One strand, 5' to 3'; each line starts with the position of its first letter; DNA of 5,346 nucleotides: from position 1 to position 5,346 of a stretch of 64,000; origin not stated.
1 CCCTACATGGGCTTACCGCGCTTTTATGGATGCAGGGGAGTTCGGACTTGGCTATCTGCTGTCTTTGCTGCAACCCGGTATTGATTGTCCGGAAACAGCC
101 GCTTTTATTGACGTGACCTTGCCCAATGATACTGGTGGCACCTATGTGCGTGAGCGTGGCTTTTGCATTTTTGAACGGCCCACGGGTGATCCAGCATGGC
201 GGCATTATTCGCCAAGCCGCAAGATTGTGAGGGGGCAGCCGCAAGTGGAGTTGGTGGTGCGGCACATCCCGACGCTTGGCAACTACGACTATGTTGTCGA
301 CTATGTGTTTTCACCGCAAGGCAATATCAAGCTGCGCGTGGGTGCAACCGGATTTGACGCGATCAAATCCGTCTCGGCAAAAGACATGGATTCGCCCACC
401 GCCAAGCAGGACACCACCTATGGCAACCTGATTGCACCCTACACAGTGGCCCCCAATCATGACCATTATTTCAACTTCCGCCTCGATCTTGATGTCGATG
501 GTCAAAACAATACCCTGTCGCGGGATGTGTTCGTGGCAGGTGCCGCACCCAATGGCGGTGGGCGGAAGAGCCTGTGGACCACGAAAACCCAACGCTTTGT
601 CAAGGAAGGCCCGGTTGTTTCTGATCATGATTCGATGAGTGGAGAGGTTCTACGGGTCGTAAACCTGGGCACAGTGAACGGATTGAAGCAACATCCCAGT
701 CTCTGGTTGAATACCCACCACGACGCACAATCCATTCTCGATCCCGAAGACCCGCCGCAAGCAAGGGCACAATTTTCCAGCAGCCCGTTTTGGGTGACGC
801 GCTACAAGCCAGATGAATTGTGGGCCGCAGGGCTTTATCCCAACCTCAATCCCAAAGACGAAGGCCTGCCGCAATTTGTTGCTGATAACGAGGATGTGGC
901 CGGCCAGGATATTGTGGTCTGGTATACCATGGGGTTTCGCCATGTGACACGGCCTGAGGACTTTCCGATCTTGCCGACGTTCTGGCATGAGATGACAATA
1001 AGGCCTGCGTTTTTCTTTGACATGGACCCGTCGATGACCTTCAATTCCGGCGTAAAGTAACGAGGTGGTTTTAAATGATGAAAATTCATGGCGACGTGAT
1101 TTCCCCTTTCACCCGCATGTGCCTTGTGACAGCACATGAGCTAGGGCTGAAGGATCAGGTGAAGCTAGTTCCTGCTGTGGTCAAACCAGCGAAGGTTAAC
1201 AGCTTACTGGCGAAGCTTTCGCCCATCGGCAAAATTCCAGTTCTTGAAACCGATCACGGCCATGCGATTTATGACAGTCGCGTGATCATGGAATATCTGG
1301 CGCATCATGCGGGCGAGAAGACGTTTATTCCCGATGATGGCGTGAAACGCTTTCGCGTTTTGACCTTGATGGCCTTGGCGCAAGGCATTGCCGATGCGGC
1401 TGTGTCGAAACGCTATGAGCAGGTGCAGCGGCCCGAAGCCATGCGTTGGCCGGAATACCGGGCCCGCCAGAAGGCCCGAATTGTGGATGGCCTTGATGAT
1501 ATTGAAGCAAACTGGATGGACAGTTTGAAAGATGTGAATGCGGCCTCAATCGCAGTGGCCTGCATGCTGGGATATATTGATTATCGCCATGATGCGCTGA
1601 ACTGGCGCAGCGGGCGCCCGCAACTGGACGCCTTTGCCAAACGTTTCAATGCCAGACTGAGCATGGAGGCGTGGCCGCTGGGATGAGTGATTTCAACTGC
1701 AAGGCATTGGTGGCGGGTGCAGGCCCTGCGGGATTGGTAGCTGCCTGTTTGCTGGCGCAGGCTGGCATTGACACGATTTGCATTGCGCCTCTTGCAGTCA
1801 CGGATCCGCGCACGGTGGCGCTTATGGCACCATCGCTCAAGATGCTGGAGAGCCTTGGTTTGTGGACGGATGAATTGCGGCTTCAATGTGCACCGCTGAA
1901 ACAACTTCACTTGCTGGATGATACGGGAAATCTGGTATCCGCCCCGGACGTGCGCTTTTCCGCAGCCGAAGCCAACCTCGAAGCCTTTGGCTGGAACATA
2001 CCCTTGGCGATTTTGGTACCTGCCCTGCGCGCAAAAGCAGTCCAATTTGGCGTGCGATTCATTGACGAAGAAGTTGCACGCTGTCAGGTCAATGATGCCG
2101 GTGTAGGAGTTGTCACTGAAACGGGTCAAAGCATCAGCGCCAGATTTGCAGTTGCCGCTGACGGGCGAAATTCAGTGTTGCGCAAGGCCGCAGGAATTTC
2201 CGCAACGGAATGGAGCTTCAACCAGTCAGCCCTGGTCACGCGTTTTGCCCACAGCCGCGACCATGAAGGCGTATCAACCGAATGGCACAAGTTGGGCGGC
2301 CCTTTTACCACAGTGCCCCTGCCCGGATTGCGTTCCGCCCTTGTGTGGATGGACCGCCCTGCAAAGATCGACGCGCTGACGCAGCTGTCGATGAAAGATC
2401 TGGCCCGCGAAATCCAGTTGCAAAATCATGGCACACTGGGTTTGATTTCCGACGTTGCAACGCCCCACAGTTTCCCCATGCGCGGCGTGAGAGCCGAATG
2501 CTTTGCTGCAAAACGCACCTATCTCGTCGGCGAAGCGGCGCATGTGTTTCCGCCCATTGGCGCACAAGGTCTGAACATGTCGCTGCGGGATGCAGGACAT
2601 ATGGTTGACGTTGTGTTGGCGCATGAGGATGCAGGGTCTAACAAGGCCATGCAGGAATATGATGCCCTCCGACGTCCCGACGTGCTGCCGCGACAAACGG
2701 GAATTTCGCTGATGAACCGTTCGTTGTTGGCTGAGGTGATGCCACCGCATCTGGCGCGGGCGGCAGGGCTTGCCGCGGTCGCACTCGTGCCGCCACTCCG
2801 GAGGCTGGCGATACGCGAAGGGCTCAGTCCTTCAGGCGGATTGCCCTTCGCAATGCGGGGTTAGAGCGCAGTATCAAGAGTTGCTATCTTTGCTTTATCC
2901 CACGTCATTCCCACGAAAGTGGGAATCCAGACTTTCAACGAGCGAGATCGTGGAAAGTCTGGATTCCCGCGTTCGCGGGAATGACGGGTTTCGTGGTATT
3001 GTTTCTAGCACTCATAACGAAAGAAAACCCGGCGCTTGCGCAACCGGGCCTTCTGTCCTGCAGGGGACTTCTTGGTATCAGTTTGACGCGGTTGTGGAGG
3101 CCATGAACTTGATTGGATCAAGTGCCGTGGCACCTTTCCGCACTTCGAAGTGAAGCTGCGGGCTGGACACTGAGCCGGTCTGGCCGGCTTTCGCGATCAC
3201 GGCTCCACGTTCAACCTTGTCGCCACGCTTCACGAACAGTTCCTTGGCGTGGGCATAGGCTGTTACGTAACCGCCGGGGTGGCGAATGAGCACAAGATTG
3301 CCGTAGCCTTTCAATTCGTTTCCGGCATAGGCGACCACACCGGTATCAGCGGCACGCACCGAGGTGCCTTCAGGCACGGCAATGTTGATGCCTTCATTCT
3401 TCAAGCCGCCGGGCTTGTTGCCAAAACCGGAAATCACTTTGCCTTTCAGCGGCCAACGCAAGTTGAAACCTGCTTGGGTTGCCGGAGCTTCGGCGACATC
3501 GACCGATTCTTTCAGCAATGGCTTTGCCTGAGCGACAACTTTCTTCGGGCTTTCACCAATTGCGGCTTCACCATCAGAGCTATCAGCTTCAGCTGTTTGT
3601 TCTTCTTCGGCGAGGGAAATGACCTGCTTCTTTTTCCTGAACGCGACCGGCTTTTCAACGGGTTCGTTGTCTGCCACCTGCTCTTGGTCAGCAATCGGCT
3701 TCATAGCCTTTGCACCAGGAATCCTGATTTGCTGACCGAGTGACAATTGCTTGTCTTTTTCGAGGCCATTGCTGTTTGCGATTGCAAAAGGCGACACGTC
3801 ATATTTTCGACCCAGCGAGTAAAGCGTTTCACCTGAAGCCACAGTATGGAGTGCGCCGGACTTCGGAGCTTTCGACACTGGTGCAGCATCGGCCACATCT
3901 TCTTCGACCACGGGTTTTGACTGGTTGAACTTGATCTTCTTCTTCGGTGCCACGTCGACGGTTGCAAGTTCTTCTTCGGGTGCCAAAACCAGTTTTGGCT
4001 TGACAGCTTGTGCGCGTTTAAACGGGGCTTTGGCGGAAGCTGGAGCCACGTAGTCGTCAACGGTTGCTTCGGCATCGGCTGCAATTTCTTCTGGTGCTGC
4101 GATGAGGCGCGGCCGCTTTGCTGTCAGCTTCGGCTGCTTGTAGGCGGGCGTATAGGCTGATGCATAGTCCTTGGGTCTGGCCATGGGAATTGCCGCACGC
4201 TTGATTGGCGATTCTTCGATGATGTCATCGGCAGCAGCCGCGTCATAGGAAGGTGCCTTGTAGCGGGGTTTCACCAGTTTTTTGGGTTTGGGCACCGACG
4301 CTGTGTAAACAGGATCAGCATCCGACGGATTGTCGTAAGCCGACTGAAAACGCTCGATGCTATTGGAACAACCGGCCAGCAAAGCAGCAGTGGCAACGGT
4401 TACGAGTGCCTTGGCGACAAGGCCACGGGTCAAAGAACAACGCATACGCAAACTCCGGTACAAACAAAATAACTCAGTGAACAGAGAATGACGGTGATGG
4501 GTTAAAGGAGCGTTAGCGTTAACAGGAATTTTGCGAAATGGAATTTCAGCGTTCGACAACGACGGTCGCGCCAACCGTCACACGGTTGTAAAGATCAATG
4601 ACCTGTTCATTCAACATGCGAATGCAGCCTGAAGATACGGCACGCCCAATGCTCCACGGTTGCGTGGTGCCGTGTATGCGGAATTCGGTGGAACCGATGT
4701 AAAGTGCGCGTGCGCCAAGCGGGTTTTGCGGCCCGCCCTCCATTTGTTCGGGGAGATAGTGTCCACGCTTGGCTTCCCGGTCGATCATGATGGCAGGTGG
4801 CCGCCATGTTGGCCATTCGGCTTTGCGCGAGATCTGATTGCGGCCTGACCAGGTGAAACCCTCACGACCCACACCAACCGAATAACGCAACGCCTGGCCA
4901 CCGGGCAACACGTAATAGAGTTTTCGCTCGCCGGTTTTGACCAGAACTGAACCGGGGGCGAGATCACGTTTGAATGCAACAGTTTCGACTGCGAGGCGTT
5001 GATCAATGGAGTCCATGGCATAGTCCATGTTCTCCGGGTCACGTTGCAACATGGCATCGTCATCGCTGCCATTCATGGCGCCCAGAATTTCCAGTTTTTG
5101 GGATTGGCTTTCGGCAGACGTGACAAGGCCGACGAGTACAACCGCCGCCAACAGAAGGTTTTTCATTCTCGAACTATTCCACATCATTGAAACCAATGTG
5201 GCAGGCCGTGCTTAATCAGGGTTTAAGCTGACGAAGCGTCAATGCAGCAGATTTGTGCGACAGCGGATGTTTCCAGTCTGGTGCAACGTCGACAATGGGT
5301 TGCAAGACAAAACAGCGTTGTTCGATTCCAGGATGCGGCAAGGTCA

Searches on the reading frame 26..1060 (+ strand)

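Call 12: search_protein_families(library=ncbifam, proteins=[window:26-1060:+], max_evalue=0.00001)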
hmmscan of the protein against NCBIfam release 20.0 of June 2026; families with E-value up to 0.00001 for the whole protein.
window:26-1060:+ (344 aa): 2 families
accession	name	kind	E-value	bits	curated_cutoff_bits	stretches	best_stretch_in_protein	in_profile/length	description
NF008559.0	PRK11504.1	subfamily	1.1e-81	275.3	651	1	1-338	302-630/648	primary-amine oxidase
NF011285.0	PRK14696.1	equivalog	2.5e-70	237.5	1278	1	1-338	412-751/757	primary-amine oxidase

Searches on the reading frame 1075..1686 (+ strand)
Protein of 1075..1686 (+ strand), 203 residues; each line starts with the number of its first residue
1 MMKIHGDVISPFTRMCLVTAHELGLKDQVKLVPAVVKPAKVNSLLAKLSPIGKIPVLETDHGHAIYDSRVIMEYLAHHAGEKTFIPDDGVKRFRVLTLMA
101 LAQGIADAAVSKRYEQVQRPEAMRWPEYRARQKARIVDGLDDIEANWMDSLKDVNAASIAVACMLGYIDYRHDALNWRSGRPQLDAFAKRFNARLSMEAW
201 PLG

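Call 12: search_protein_families(library=ncbifam, proteins=[window:1075-1686:+], max_evalue=0.00001)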
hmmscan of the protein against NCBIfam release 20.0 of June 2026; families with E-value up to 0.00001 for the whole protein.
window:1075-1686:+ (203 aa): 3 families
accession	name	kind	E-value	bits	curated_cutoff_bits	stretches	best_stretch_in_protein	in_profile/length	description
NF007682.0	PRK10357.1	equivalog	3.7e-32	111.5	181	1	2-196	1-193/202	glutathione S-transferase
TIGR01262.1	maiA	equivalog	4.3e-08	33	171.05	1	42-105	40-104/211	maleylacetoacetate isomerase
NF050814.1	FtsZBindFzlA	equivalog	8e-06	25.8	300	0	9-179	12-189/228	FtsZ-binding protein FzlA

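Call 36: find_encoding_contigs(protein=window:1075-1686:+, flank=10000, max_places=4)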
Protein window:1075-1686:+ (203 aa): 1 contig read that carries it; 1 place shown.
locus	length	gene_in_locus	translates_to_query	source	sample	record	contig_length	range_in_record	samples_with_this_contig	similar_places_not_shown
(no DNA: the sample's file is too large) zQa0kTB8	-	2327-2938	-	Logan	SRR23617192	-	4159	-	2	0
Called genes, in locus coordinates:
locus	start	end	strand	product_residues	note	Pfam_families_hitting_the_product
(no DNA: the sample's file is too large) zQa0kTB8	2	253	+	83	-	?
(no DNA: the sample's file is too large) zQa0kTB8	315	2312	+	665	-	PF02727:Cu_amine_oxidN2, PF21994:AGAO-like_N2, PF01179:Cu_amine_oxid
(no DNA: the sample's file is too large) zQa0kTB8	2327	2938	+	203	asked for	PF02798:GST_N (weak), PF13417:GST_N_3, PF13409:GST_N_2, PF13410:GST_C_2 (weak)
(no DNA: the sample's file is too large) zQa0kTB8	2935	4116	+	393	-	PF01494:FAD_binding_3, PF04820:Trp_halogenase (faint)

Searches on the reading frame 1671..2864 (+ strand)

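Call 12: search_protein_families(library=ncbifam, proteins=[window:1671-2864:+], max_evalue=0.00001)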
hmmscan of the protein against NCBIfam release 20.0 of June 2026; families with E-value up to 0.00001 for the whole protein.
window:1671-2864:+ (397 aa): 55 families (the best 25 are shown)
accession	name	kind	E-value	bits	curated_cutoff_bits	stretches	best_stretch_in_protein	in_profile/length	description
NF005691.0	PRK07494.1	equivalog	5.1e-129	430.4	459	1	9-390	8-391/404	UbiH/UbiF family hydroxylase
TIGR01988.1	Ubi-OHases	subfamily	2.6e-80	270.2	224.65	1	13-383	3-384/387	ubiquinone biosynthesis hydroxylase, UbiH/UbiF/VisC/COQ6 family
NF005599.0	PRK07333.1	equivalog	2.9e-61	207.2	549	1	9-392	12-406/414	ubiquinone biosynthesis hydroxylase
TIGR01984.1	UbiH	equivalog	3.8e-54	184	392.2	1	13-383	3-379/382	2-octaprenyl-6-methoxyphenyl hydroxylase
NF006593.0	PRK09126.1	equivalog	1.3e-52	179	420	1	11-380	6-384/393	5-demethoxyubiquinol-8 5-hydroxylase UbiM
NF005612.0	PRK07364.1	equivalog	2.2e-49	168.1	487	1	7-382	16-399/415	FAD-dependent hydroxylase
NF004356.0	PRK05732.1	equivalog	8.2e-47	159.9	384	1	43-384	47-389/395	2-octaprenyl-6-methoxyphenyl hydroxylase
NF005788.0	PRK07608.1-3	equivalog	1e-46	159.5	478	1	14-385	7-386/388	UbiH/UbiF family hydroxylase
NF005951.1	PRK08020.1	equivalog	1.4e-44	152.5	590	1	11-381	4-382/388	3-demethoxyubiquinol 3-hydroxylase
NF006460.0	PRK08849.1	equivalog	2.9e-40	138.3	598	1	13-382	9-381/386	2-octaprenyl-3-methyl-6-methoxy-1,4-benzoquinol hydroxylase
NF006448.0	PRK08773.1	equivalog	8.5e-34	116.8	614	1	11-378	8-383/393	UbiH/UbiF family hydroxylase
NF006461.0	PRK08850.1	equivalog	3e-33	115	633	1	43-392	45-397/405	FAD-dependent 2-octaprenylphenol hydroxylase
NF004318.0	PRK05714.1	equivalog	5.7e-32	110.9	653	1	25-393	20-403/407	2-octaprenyl-3-methyl-6-methoxy-1,4-benzoquinol hydroxylase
NF005949.0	PRK08013.1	equivalog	7.4e-32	110.8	620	1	13-336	7-335/401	FAD-dependent 2-octaprenylphenol hydroxylase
NF005421.0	PRK06996.1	equivalog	1.4e-31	109.9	450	1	8-380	10-388/398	UbiH/UbiF/VisC/COQ6 family ubiquinone biosynthesis hydroxylase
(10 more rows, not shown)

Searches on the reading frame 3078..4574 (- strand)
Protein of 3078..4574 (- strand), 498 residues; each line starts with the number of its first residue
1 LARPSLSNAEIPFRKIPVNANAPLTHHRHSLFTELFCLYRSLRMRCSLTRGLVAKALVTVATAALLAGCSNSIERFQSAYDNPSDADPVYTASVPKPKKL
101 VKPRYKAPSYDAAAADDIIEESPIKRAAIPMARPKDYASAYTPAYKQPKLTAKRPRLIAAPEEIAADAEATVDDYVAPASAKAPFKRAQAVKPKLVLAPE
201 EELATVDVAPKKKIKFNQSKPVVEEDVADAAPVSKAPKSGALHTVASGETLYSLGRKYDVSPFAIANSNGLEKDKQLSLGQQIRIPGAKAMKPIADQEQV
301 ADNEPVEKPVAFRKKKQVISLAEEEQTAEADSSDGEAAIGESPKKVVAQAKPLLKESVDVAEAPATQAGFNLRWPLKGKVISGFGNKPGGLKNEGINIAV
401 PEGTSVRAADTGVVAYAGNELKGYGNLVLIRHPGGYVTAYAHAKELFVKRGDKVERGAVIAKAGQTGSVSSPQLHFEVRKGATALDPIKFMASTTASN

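Call 12: search_protein_families(library=ncbifam, proteins=[window:3078-4574:-], max_evalue=0.00001)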
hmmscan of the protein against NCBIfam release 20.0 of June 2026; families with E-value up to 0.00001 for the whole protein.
window:3078-4574:- (498 aa): 14 families
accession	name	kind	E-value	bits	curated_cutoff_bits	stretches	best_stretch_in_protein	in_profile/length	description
NF041208.1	celldiv_DipM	equivalog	3.4e-50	171.5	740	1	58-493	23-419/419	cell division endopeptidase DipM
NF040883.1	amid_act_ActS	equivalog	1.2e-44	152.5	375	1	358-494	103-236/242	amidase activator ActS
NF050804.1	CellDivDipMCaul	equivalog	2.5e-43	148.8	900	2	350-487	484-622/634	cell division endopeptidase DipM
NF008123.1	PRK10871.1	equivalog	7.7e-36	124.2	311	1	232-491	96-362/365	murein hydrolase activator NlpD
NF052336.1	PdgHdaseHSB100310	equivalog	4.5e-21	75.5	500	1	362-482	27-145/316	peptidoglycan hydrolase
NF008644.1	PRK11637.1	equivalog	8.6e-20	71.1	270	1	372-490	264-382/385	murein hydrolase activator EnvC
NF052530.1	Heli_ShapePgp3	exception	9.5e-20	70.8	300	1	319-493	88-266/270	peptidoglycan metallopeptidase Pgp3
NF008652.0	PRK11649.1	equivalog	5.7e-19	68.1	341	1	394-488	314-407/439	murein DD-endopeptidase MepM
NF047755.1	LIC_10271_M23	exception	5.9e-18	65.4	180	2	393-488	117-206/207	LIC_10271 family cell wall hydrolase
NF053825.1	PdgNdpepShyA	equivalog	2.9e-16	59.2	700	1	394-489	297-391/425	peptidoglycan DD-endopeptidase ShyA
NF047657.1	CellWlHdaseLepto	equivalog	8.4e-16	58.1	400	1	338-487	77-216/221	hypothetical protein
NF053738.1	S2SprSpoIIQBc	equivalog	9.4e-16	58.1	250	1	392-494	121-226/232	stage II sporulation protein SpoIIQ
NF053824.1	PdgNdpepShyC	equivalog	8.1e-15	54.6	700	1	394-478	297-380/429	peptidoglycan DD-endopeptidase ShyC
NF052529.1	PG_M23_Pgp6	exception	3.9e-09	35.7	600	1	395-479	337-420/452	peptidoglycan metallopeptidase Pgp6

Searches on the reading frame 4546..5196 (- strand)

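Call 12: search_protein_families(library=ncbifam, proteins=[window:4546-5196:-], max_evalue=0.00001)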
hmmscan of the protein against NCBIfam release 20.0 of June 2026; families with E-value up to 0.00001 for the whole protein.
window:4546-5196:- (216 aa): 4 families
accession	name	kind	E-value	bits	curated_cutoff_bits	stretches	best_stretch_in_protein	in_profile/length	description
NF047955.1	TransPepLdtE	equivalog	1.8e-25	89.8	480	1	78-214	92-232/322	L,D-transpeptidase LdtE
NF007563.0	PRK10190.1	equivalog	3.6e-25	88.8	517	1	25-213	40-229/310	L,D-transpeptidase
NF007612.0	PRK10260.1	equivalog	3.4e-20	72.3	583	1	24-212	42-231/306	L,D-transpeptidase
NF040925.1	LD_carbox_ElsL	exception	2.3e-06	27.5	270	1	173-214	117-158/164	cell wall-recycling L,D-carboxypeptidase ElsL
